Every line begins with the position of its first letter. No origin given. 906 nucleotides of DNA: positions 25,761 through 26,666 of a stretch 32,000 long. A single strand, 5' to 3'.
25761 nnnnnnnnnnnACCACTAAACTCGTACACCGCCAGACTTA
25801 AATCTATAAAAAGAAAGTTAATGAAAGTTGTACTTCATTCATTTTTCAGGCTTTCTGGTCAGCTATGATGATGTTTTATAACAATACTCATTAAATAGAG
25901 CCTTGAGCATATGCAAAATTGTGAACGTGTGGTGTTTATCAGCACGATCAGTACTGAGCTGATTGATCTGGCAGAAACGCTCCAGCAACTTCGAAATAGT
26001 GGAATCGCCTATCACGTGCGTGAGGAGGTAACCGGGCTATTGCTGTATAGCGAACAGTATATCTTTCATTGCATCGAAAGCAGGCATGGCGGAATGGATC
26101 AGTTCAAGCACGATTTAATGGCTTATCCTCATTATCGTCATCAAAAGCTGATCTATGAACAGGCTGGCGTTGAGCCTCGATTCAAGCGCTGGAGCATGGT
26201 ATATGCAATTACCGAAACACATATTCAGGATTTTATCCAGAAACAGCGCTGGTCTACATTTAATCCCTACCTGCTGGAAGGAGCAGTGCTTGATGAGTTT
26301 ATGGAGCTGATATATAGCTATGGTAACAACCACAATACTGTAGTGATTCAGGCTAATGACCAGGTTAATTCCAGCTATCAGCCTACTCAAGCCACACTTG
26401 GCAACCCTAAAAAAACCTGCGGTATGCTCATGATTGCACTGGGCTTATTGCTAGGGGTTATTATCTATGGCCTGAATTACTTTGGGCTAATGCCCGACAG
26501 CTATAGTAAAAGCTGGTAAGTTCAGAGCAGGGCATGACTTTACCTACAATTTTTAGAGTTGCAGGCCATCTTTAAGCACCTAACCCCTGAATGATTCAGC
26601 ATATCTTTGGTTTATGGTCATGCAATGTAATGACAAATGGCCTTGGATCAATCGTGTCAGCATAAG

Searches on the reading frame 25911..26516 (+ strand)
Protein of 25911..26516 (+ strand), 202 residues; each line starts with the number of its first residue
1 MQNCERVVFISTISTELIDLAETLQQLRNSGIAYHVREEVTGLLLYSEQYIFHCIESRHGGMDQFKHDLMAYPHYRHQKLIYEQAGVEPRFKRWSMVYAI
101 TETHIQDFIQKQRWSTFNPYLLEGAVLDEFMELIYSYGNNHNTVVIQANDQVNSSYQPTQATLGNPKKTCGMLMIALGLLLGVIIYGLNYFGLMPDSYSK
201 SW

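Call 96: search_protein_families(library=pfam, proteins=[window:25911-26516:+], max_evalue=0.001)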
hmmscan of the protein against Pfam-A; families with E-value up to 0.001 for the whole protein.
window:25911-26516:+ (202 aa): 2 families
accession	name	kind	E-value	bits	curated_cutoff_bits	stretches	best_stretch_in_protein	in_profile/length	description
PF04940.18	BLUF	-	6.7e-07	29.8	25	1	6-96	3-91/92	Sensors of blue-light using FAD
PF24787.1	TEX47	-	4.6e-06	26.9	25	1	5-73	3-74/192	Testis-expressed protein 47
